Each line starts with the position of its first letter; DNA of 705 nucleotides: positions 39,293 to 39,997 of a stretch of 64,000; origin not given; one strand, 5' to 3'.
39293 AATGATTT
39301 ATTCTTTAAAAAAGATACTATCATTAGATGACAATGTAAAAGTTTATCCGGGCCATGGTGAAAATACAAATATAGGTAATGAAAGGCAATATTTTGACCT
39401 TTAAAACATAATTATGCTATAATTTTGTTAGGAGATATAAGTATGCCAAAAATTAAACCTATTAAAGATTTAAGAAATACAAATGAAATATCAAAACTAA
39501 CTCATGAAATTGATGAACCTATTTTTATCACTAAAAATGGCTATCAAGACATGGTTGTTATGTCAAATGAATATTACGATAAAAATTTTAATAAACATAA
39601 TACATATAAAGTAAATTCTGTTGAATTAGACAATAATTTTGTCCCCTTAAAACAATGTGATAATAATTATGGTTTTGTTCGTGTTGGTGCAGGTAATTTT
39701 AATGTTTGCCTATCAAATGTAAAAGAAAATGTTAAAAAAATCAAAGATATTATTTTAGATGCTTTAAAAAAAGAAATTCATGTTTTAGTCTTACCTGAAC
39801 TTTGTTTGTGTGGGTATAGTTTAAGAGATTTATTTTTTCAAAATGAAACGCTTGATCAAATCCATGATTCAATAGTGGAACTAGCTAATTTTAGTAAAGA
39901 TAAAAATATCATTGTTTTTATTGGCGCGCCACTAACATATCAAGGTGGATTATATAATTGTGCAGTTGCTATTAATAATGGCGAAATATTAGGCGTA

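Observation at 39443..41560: Phd/YefM antitoxin-like domain fused to the N-terminus of glutamine-dependent NAD+ synthetase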

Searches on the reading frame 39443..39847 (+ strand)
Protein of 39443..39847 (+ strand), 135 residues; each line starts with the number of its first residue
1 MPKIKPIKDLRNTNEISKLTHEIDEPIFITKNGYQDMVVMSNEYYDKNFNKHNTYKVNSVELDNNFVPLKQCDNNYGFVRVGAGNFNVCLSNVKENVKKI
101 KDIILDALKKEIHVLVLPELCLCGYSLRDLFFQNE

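Call 22: find_related_loci(query=A3, collection=genome_contigs, flank=3000)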
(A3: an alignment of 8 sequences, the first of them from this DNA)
Query A3 (135 aa) in genome_contigs; peptide patterns used: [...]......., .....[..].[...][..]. (x = any residue, [..] = any of these).
600 stretches matched a pattern (row limit reached: there are more); 585 encode a relative of the query (tblastn E <= 1e-3); the best 80 are kept; 80 distinct loci.
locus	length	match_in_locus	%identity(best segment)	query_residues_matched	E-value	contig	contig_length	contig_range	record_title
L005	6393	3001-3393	50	1-134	1e-36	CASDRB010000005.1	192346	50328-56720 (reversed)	uncultured bacterium isolate SI.B26.metabat-bins.28 genome assembly, contig: SI.B26.metabat-bins.28.fa_k141_132360, whol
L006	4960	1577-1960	45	4-134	1e-29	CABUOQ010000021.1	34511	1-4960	MAG TPA_asm: uncultured Firmicutes bacterium isolate MGYG-HGUT-04199 genome assembly, contig: GUT_GENOME259479_21, whole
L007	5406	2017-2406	42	1-134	2e-28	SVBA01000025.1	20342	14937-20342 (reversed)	MAG: Erysipelotrichaceae bacterium isolate SIG216 NODE_1044_length_20342_cov_44.929978, whole genome shotgun sequence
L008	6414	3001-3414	44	1-135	2e-34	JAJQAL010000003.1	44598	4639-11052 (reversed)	MAG: Coprobacillus sp. isolate BH.B1_4 NODE_48_length_44598_cov_105.785488, whole genome shotgun sequence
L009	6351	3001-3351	44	5-134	2e-25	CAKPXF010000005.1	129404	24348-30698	MAG: uncultured Bacilli bacterium isolate REFINED_METABAT215_TOP10_CONTIGS_1500_ASSEMBLY_K77_MERGED__Nepal_MoBio_Fiber-H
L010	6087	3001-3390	39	3-132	5e-24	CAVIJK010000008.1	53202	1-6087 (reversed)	bacterium isolate H07616-L1_cleanbin_000030 genome assembly, contig: Spades_H07616-L1_contig_311, whole genome shotgun s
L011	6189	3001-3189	65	1-62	3e-20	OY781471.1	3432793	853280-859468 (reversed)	MAG: Tissierellales bacterium isolate f5db3f26-e30e-4500-98bb-a46faba182b7 genome assembly, chromosome: 1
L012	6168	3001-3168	64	1-56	4e-20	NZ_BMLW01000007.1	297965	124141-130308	Oceanobacillus neutriphilus strain CGMCC 1.7693 sequence07, whole genome shotgun sequence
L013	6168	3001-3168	64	1-56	6e-20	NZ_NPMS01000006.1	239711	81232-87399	Virgibacillus indicus strain P2-C2 NODE_6_length_239711_cov_119.18, whole genome shotgun sequence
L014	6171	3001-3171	63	1-57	1e-19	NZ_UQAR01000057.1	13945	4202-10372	Uncultured Ruminococcus sp. isolate UMGS91, whole genome shotgun sequence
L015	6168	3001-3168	64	1-56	1e-19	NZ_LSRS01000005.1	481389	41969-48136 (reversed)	Sporotomaculum syntrophicum strain FB SPSYN_contig000005, whole genome shotgun sequence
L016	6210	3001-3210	51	1-77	2e-19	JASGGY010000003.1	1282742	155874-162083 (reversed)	MAG: Oscillospiraceae bacterium isolate 5N110 JMF-2111-06-0005.ont.bin.110_2, whole genome shotgun sequence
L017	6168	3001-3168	64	1-56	2e-19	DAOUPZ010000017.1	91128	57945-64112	MAG TPA_asm: Clostridia bacterium isolate CSMAG_113 CSMAG_113_k141_2366992_length_91128_cov_20.9660, whole genome shotgu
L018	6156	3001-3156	72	1-53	2e-19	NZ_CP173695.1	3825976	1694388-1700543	Sellimonas catena strain JCM 35622 chromosome, complete genome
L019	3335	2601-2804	53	1-65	3e-19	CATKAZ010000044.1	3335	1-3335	MAG: uncultured Oscillospiraceae bacterium isolate iMGMC-715_1678881706 genome assembly, contig: MegahitA5_298024, whole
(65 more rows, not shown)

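Call 73: search_protein_representatives(alignment_id=A2)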
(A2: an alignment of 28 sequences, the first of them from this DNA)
Query: 28 sequences, 135 profile positions. Proteins with E-value up to 0.001 (for the whole library): 7985; up to 1e-10: 1842; up to 1e-30: 25. The best 150 are listed.
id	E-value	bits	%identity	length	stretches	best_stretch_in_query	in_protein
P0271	1.2e-47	177.8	-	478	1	1-134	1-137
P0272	1.3e-46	174.4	-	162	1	2-134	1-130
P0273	2.8e-45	170.1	-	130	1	2-133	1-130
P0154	3.1e-44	166.7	-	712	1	2-131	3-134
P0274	7.4e-44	165.5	-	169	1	1-133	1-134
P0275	1.2e-43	164.9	-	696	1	2-134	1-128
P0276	1.6e-43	164.5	-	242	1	1-134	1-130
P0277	2.1e-43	164.0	-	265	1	1-134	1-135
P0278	9.9e-43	161.9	-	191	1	2-133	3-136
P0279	1.6e-42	161.2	-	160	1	2-134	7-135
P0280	2.2e-42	160.8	-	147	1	2-134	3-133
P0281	2.5e-42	160.6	-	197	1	1-132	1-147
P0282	1.6e-41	158.0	-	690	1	2-134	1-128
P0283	4.4e-41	156.5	-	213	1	1-132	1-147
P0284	3.7e-37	143.8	-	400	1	2-134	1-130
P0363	2.0e-16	76.7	-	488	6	9-53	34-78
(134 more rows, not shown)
